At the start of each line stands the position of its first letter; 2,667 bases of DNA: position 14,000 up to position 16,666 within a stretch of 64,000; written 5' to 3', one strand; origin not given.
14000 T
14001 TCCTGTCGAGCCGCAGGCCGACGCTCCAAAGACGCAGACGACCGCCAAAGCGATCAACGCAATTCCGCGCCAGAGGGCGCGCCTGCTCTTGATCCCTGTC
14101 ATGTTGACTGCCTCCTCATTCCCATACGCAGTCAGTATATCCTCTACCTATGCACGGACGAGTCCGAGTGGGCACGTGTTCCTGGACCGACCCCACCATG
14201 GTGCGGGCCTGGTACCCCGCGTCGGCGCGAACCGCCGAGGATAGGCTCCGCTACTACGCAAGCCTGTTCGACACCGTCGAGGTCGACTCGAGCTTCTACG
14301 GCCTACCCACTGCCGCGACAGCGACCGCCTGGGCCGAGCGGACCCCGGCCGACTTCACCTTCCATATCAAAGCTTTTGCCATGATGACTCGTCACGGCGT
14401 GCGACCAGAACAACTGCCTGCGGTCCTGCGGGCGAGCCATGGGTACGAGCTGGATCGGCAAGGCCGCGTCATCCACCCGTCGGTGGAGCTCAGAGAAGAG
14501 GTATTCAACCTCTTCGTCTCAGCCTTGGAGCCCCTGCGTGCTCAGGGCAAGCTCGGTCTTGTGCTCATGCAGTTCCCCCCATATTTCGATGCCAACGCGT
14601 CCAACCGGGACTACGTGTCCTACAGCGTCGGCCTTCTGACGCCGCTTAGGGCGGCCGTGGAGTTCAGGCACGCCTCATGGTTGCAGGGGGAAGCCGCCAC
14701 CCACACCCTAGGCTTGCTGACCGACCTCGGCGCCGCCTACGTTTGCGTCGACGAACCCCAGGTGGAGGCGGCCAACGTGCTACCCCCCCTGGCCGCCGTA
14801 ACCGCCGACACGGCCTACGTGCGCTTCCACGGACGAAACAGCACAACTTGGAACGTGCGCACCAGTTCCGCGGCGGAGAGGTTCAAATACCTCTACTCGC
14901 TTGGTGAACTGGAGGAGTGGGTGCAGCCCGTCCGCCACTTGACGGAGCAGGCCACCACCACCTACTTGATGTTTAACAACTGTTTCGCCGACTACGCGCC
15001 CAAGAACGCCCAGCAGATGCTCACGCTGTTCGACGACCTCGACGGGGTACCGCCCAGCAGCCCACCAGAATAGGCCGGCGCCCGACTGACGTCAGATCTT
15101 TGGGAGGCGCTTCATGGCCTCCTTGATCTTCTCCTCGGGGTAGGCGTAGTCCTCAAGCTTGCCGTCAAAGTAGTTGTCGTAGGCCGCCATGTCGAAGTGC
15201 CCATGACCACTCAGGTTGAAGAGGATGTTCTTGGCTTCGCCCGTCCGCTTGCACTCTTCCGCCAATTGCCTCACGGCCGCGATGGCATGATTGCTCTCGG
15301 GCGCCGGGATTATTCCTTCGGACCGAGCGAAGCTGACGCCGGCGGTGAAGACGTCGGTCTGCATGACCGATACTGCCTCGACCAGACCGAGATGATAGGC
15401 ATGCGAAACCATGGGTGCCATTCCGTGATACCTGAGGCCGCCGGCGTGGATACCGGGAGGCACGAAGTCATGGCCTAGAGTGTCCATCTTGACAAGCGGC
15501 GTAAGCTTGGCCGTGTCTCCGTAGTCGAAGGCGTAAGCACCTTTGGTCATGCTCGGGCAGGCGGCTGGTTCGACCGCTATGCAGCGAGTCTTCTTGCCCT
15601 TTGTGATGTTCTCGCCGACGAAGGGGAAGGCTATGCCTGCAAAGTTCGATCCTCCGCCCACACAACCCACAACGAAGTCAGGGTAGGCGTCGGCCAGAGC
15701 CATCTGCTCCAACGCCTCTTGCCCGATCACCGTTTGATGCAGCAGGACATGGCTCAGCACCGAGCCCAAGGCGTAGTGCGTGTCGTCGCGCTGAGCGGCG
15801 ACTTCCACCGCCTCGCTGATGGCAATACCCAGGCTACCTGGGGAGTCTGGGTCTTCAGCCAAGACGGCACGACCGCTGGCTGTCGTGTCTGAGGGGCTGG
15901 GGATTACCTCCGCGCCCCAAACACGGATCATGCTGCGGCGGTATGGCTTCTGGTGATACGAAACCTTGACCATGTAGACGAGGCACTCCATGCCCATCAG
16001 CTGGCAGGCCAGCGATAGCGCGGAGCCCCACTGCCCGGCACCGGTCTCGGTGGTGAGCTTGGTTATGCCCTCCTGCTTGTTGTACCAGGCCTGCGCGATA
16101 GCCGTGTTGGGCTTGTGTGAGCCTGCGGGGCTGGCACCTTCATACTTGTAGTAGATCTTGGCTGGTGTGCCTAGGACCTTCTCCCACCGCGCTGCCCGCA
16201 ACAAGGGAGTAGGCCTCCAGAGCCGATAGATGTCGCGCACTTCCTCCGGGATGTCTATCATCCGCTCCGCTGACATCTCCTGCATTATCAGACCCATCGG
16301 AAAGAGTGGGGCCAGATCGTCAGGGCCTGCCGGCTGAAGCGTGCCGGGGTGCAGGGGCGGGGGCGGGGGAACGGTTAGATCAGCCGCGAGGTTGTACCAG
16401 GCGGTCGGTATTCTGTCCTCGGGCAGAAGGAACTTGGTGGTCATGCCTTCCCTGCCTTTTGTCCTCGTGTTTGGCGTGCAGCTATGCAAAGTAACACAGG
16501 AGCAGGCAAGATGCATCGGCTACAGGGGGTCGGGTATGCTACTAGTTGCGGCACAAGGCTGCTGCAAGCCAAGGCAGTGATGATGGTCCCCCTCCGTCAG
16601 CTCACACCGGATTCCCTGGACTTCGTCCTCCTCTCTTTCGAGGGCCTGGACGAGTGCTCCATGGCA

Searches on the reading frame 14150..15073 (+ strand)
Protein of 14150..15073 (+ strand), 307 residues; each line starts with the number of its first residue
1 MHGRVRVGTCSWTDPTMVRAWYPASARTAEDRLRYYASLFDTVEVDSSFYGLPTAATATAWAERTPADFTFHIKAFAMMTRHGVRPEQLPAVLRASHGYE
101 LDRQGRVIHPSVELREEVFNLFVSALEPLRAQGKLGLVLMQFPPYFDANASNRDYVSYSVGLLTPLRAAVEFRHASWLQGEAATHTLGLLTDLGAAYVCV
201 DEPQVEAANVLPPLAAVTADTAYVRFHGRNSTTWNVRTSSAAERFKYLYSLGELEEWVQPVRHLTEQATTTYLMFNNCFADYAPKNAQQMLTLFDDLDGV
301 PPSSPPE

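Call 68: search_protein_families(library=pfam, proteins=[window:14150-15073:+], max_evalue=0.0001)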
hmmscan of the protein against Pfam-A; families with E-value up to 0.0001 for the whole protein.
window:14150-15073:+ (307 aa): 1 family
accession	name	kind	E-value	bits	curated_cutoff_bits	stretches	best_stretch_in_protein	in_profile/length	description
PF01904.24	DUF72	-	6.7e-62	209.8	25.3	1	22-292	1-216/217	Protein of unknown function DUF72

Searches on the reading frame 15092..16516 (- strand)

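Call 68: search_protein_families(library=pfam, proteins=[window:15092-16516:-], max_evalue=0.0001)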
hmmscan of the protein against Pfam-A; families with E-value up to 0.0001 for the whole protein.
window:15092-16516:- (474 aa): 1 family
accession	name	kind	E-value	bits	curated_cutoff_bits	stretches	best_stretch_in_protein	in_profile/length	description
PF00291.31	PALP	-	7.4e-46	157.2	35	1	99-437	4-295/295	Pyridoxal-phosphate dependent enzyme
